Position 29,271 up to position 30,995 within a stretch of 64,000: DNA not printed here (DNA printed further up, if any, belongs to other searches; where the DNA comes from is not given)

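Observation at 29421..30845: Single-polypeptide DNA amino-methyltransferase-HNH nuclease fusion without a separate restriction partner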

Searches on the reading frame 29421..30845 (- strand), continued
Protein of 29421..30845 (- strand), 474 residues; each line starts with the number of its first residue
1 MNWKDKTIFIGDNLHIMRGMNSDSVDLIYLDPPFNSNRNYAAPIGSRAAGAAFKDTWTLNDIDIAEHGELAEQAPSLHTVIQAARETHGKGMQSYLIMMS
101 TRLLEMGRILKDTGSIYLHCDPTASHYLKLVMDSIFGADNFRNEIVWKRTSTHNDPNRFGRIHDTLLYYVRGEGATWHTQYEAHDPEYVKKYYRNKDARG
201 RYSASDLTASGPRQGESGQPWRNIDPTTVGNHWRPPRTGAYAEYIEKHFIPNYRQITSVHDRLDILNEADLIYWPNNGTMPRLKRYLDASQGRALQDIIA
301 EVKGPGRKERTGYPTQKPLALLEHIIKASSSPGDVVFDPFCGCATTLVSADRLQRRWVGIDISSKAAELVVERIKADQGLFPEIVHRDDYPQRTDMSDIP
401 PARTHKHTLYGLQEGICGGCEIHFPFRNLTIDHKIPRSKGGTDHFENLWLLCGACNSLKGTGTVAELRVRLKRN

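Call 29: search_solved_structures(query=window:29421-30845:-, max_evalue=0.001, show_alignments=1)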
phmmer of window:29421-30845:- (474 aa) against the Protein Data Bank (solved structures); distinct sequences matched with E-value up to 0.001: 16.
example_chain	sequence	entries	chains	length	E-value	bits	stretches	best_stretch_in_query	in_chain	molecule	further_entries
6pbd_A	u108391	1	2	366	9.3e-17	64.3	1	306-376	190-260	Modification methylase CcrMI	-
6k0w_B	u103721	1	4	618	1.7e-14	56.8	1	6-350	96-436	Adenine specific DNA methyltransferase (Mod)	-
9c3u_A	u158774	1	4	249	1.4e-13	53.8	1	308-376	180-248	Methyltransferase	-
8urk_A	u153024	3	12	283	2e-13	53.2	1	308-376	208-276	Methyltransferase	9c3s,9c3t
5hek_A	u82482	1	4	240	4e-11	45.7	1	306-367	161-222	Adenine specific DNA methyltransferase (DpnA)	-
5hfj_A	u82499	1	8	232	4.4e-11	45.5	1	305-365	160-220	Adenine specific DNA methyltransferase (DpnA)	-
8s9m_A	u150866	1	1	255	8.2e-11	44.7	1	309-376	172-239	DNA cytosine-N4 methyltransferase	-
8s9n_A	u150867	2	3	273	1.3e-10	44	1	309-376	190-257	DNA cytosine-N4 methyltransferase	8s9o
4zcf_A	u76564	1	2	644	3.5e-10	42.6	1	8-173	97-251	Restriction endonuclease EcoP15I, modification subunit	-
2zie_A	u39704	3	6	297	1.1e-09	41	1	306-391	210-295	Putative modification methylase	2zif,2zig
1g60_A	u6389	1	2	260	1.3e-09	40.7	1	305-365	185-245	Adenine-specific Methyltransferase MboIIA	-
1nw8_A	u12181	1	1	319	1.1e-06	31.1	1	307-352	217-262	MODIFICATION METHYLASE RSRI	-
1eg2_A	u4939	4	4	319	1.1e-06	31.1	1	307-352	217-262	MODIFICATION METHYLASE RSRI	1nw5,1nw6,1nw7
8d2k_A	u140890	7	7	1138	1.4e-06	30.7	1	394-463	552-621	CRISPR-associated endonuclease, Csn1 family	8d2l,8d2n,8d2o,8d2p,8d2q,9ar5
1boo_A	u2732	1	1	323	8.5e-06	28.1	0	298-364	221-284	PROTEIN (N-4 CYTOSINE-SPECIFIC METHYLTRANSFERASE PVU II)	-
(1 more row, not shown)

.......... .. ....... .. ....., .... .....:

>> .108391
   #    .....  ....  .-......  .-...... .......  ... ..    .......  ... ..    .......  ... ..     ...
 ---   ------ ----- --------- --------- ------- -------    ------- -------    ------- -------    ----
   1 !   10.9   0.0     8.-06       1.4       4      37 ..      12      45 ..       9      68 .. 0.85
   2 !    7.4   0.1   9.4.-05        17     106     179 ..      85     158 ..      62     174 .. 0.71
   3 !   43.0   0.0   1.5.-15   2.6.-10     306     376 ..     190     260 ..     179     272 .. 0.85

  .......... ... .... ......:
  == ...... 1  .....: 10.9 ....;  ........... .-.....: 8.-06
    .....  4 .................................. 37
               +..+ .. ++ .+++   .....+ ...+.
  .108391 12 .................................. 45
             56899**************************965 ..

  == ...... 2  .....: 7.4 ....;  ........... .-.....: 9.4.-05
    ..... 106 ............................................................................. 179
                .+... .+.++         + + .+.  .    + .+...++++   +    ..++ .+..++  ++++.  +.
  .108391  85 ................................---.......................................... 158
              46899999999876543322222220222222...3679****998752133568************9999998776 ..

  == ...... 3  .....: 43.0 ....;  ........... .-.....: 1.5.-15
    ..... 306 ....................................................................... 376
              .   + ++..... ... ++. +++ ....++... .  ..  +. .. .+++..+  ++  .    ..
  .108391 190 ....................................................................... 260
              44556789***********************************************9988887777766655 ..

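Call 36: search_dna_similar(query=window:29421-30845:-, collection=phages, mode=protein, max_rows=15)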
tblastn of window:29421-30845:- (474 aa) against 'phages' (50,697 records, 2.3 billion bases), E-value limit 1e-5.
Records with a match: 559; places in all: 575; records where one place covers at least 80% of the query: 1.
Best place of each record, by identity: <60% 559.
By first word of the organism name: Gordonia 96; Mycobacterium 66; Streptococcus 64; Brucella 41; Campylobacter 31; Staphylococcus 28; Streptomyces 22; Vibrio 21; Synechococcus 17; Flavobacterium 16; and 59 more.
By host as written in the record: Gordonia terrae 3612 83; - 45; Mycobacterium smegmatis mc2 155 37; Streptomyces lividans JI 1326 15; Campylobacter jejuni NCTC12662 14; Brucella abortus S19 14; Synechococcus sp. 11; Lactococcus lactis 10; and 201 more.
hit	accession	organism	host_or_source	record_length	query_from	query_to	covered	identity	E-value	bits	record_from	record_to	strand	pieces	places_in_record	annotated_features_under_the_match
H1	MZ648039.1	Streptomyces phage RedBear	Streptomyces lividans JI 1326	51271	8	379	78%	40.9%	3e-75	263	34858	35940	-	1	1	49: methyltransferase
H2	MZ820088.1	Streptomyces phage Katalie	Streptomyces lividans JI 1326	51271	8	379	78%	40.9%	3e-75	263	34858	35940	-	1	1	48: methyltransferase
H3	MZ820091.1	Streptomyces phage South40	Streptomyces lividans JI 1326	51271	8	379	78%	40.9%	3e-75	263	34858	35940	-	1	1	48: methyltransferase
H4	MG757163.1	Streptomyces phage OzzyJ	Streptomyces lividans JI1326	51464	8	379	78%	40.7%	3e-75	263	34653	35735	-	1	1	DNA methylase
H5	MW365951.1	Streptomyces phage Hippo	Streptomyces lividans JI 1326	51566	8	375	78%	39.9%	4e-70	248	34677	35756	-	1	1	48: methyltransferase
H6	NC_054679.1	Streptomyces phage Werner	Streptomyces lividans JI 1326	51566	8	375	78%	39.9%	4e-70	248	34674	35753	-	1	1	48: DNA methyltransferase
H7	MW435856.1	Streptomyces phage Werner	Streptomyces lividans JI 1326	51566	8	375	78%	39.9%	4e-70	248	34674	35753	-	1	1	48: methyltransferase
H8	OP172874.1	Mycobacterium phage Mask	Mycobacterium smegmatis mc#155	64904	8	375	78%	39.7%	6e-67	238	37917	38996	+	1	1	42: DNA methyltransferase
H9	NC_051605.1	Mycobacterium phage Amgine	Mycobacterium smegmatis mc2 155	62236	8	379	78%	39.2%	9e-78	270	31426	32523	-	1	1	37: methyltransferase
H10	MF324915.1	Mycobacterium phage Amgine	Mycobacterium smegmatis mc2 155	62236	8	379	78%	39.2%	9e-78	270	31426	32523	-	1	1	37: DNA methylase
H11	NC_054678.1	Streptomyces phage Yasdnil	Streptomyces griseus ATCC 10137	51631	8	379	78%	38.6%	6e-72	253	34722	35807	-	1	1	48: DNA methyltransferase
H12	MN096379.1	Streptomyces phage Yasdnil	Streptomyces griseus ATCC 10137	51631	8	379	78%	38.6%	6e-72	253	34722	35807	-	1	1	48: DNA methylase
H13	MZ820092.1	Streptomyces phage SarahRose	Streptomyces lividans JI 1326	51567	8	375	78%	38.8%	4e-67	239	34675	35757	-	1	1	48: DNA methylase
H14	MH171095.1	Streptomyces phage Maneekul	Streptomyces xanthochromogenes NRRL ...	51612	8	375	78%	38.8%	4e-67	239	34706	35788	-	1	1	48: DNA methylase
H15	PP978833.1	Streptomyces phage Emaanora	Streptomyces lividans JI 1326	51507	8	379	78%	38.3%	6e-72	253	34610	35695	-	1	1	51: DNA methyltransferase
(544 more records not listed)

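Call 37: search_dna_similar(query=window:29421-30845:-, collection=plasmids, mode=protein, max_rows=15)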
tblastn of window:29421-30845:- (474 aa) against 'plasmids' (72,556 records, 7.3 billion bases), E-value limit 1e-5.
Records with a match: 2735; places in all: 2798; records where one place covers at least 80% of the query: 9.
Best place of each record, by identity: <60% 2735.
By first word of the organism name: Klebsiella 1800; Escherichia 129; Burkholderia 111; Acinetobacter 58; Enterobacter 40; Raoultella 40; Enterococcus 39; Aeromonas 34; Serratia 26; Pantoea 26; and 140 more.
By predicted mobility (MOB-suite, as given by PLSDB): conjugative 1586; non-mobilizable 708; mobilizable 441.
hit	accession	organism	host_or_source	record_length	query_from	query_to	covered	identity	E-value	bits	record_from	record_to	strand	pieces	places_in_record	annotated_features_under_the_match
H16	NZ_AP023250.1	Mesorhizobium sp. 131-2-5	Lotus japonicus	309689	8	374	77%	42.2%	1e-88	303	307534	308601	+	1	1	site-specific DNA-methyltransferase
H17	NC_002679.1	Mesorhizobium japonicum MAFF 303099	-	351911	8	374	77%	42.2%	1e-88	303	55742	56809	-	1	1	site-specific DNA-methyltransferase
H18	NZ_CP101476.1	Cellulosimicrobium cellulans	water,poultry farm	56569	3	379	80%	40.7%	2e-81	282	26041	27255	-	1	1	DNA methyltransferase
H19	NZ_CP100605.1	Bradyrhizobium sp. Ash2021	-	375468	8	403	84%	38.5%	2e-73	259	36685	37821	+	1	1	DNA methyltransferase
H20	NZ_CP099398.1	Rhizobium sp. Pop5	Phaseolus vulgaris,Cell culture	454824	8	375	78%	38.3%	2e-60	221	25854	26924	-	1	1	DNA methyltransferase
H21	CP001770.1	Spirosoma linguale DSM 74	-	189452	8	374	77%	36.3%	2e-55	207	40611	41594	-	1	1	DNA methylase N-4/N-6 domain protein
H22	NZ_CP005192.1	Sphingobium sp. MI1205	-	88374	8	464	96%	28.8%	6e-40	161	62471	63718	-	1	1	site-specific DNA-methyltransferase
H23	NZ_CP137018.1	Sinorhizobium fredii GR64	Phaseolus vulgaris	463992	22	374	71%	38.9%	1e-55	243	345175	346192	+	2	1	site-specific DNA-methyltransferase | DNA methyltransferase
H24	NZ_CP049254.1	Microbacterium amylolyticum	cell culture,soil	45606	8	374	77%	35.7%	7e-59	216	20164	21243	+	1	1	DNA methyltransferase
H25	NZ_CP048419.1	Sphingomonas insulae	Cell,soil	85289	17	390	79%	33.1%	1e-41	166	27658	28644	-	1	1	site-specific DNA-methyltransferase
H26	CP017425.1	Arthrobacter sp. ZXY-2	whole organism,soil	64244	5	376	78%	32.5%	2e-55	206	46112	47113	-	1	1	putative Site-specific DNA-methyltransferase (adenine-specific)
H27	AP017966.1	Candidatus Megaera polyxenophila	-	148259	8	363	59%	42.7%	9e-32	227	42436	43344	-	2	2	adenine specific DNA methylase Mod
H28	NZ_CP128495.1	Geobacillus stearothermophilus ATCC 12980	single cell,corn spoilage sample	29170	8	374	77%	31.6%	3e-40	162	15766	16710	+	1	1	site-specific DNA-methyltransferase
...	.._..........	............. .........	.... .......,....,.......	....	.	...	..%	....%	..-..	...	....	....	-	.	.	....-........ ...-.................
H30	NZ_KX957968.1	Vibrio alginolyticus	shrimip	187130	3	390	82%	29.4%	5e-36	149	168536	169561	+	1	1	site-specific DNA-methyltransferase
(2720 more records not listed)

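Call 38: predict_structure(alignment_id=A1)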
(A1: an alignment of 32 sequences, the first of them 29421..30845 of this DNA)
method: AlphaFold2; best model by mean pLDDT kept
length: 474 residues; sequences in the alignment: 32
mean_pLDDT: 71.5   pTM: 0.55
mean pLDDT of the five models: 71.5, 68.5, 67.4, 66.7, 60.9
residues with pLDDT >= 90: 58; 70-90: 248; 50-70: 89; < 50: 79
segments of 3 or more residues with pLDDT < 50: 35-60, 143-165, 173-180, 295-315
pLDDT, mean of each block of 10 residues (from residue 1): 78 79 76 48 31 41 58 71 70 73 82 73 64 70 45 33 47 43 75 89 90 82 85 89 92 93 95 86 90 50 38 53 74 79 73 85 72 75 77 65 81 84 84 76 78 88 77 80
secondary structure, 60 per line:
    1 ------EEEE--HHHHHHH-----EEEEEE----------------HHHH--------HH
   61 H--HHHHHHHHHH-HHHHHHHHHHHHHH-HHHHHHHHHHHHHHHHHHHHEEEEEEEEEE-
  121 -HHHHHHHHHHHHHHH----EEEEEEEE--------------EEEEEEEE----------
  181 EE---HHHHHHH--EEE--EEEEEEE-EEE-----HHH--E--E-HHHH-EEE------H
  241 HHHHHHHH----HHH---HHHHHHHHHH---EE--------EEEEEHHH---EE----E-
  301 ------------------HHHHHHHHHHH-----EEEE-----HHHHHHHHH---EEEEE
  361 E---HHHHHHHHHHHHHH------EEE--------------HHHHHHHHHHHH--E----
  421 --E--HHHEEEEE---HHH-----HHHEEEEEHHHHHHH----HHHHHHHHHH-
elements in order: E7-10 H13-19 E25-30 H47-50 H64-73 H75-88 H90-109 E110-119 H122-136 E141-148 E163-170 H186-192 E195-197 E200-206 E208-210 H226-229 E231-233 H240-248 H259-268 E282-286 H319-329 E335-338 H344-352 E356-361 H365-378 E385-387 H402-413 E429-433 E448-452 H453-459 H464-473

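Call 39: get_annotated_region(hit=H22, flank=6000)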
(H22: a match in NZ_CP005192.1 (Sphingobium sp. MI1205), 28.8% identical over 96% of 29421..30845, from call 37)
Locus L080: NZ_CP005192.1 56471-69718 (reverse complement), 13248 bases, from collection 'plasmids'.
description: Sphingobium sp. MI1205 plasmid pMI3, complete sequence
organism: Sphingobium sp. MI1205 (NCBI taxid 407020)
taxonomy: Bacteria; Pseudomonadota; Alphaproteobacteria; Sphingomonadales; Sphingomonadaceae; Sphingobium; Sphingobium sp. MI1205
host: -; source: -; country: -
typing (MOB-suite, as given by PLSDB): conjugative; replicon rep_cluster_1319,rep_cluster_1617; relaxase MOBP,MOBQ; mating-pair formation MPF_T
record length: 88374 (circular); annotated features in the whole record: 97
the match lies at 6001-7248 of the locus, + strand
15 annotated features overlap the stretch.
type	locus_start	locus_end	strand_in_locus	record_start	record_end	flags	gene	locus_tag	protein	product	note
CDS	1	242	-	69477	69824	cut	-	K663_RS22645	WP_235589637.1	hypothetical protein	-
CDS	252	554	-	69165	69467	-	-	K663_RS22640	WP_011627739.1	helix-turn-helix domain-containing protein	-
CDS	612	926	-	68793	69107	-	-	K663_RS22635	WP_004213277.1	single-stranded DNA-binding protein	-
CDS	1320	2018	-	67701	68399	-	-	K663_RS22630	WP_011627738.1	recombinase family protein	GO:0006310 - DNA recombination [Evidence IEA]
CDS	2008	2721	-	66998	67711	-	-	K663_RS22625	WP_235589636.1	sigma factor-like helix-turn-helix DNA-binding protein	GO:0006352 - DNA-templated transcription initiation [Evidence IEA]; GO:0006355 - regulation of DNA-templated ...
CDS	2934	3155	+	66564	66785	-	-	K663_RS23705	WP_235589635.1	helix-turn-helix transcriptional regulator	-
CDS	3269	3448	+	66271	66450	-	-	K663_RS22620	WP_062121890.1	hypothetical protein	-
CDS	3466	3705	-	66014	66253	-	-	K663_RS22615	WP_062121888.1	hypothetical protein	-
CDS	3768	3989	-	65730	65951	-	-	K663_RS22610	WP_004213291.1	hypothetical protein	-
CDS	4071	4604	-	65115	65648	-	-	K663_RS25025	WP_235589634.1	hypothetical protein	-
CDS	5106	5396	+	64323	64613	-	-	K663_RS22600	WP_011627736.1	type II toxin-antitoxin system RelE/ParE family toxin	-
CDS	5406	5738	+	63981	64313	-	-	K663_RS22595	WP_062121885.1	HigA family addiction module antitoxin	-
CDS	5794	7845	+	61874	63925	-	-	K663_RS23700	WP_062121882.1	site-specific DNA-methyltransferase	GO:0009307 - DNA restriction-modification system [Evidence IEA]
CDS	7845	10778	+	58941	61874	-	-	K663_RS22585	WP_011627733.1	DEAD/DEAH box helicase family protein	-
CDS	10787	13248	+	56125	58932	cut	-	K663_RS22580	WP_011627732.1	TrlF family AAA-like ATPase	GO:0006302 - double-strand break repair [Evidence IEA]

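Call 42: fold_search(model_id=the predicted structure, library=pdb)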
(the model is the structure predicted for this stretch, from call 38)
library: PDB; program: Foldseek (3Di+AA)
matches with E <= 10: 706; with E <= 0.001: 46
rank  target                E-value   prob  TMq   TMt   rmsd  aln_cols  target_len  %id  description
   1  4zcf_B                8.1e-15  1.00  0.41  0.33  10.2       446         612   18  Structural basis of asymmetric DNA methylation and ATP-triggered long-range diffusion by EcoP15I (released 2015-07-29)
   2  4zcf_A                2.1e-14  1.00  0.47  0.38  10.7       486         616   18  Structural basis of asymmetric DNA methylation and ATP-triggered long-range diffusion by EcoP15I (released 2015-07-29)
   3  6pbd_B                1.6e-11  1.00  0.33  0.46  18.4       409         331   17  DNA N6-Adenine Methyltransferase CcrM In Complex with Double-Stranded DNA Oligonucleotide Containing Its Recognition S (released 2019-10-23)
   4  6k0w_A                1.6e-11  1.00  0.36  0.33  14.7       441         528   18  DNA methyltransferase in complex with sinefungin (released 2019-12-11)
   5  6pbd_A                8.7e-11  1.00  0.35  0.46  24.5       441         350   17  DNA N6-Adenine Methyltransferase CcrM In Complex with Double-Stranded DNA Oligonucleotide Containing Its Recognition S (released 2019-10-23)
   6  8urk_D                1.2e-10  1.00  0.39  0.70   5.7       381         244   18  Crystal structure of DNA N6-Adenine Methyltransferase M.BceJIV from Burkholderia cenocepacia in complex with duplex DN (released 2024-09-11)
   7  6k0w_B                3.5e-10  1.00  0.39  0.37  14.4       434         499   19  DNA methyltransferase in complex with sinefungin (released 2019-12-11)
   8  1g60_A                4.8e-10  1.00  0.38  0.70   7.6       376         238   16  Crystal Structure of Methyltransferase MboIIa (Moraxella bovis) (released 2002-05-01)
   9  9c3u_A                1.0e-09  1.00  0.42  0.74   4.9       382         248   17  Crystal structure of DNA N6-Adenine Methyltransferase M.BceJIV from Burkholderia cenocepacia in complex with duplex DN (released 2024-09-11)
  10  8urk_A                1.4e-09  1.00  0.41  0.72   6.1       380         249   17  Crystal structure of DNA N6-Adenine Methyltransferase M.BceJIV from Burkholderia cenocepacia in complex with duplex DN (released 2024-09-11)
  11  9c3s_A                1.4e-09  1.00  0.41  0.72   6.1       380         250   17  Crystal structure of DNA N6-Adenine Methyltransferase M.BceJIV from Burkholderia cenocepacia in complex with duplex DN (released 2024-09-11)
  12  9c3s_D                3.5e-09  1.00  0.36  0.67   9.3       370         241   17  Crystal structure of DNA N6-Adenine Methyltransferase M.BceJIV from Burkholderia cenocepacia in complex with duplex DN (released 2024-09-11)
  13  9c3u_C                6.4e-09  1.00  0.38  0.70   5.8       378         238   17  Crystal structure of DNA N6-Adenine Methyltransferase M.BceJIV from Burkholderia cenocepacia in complex with duplex DN (released 2024-09-11)
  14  6k0w_D                7.2e-09  1.00  0.34  0.36  18.1       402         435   17  DNA methyltransferase in complex with sinefungin (released 2019-12-11)
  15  1g60_B                8.5e-09  1.00  0.35  0.68   8.5       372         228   16  Crystal Structure of Methyltransferase MboIIa (Moraxella bovis) (released 2002-05-01)
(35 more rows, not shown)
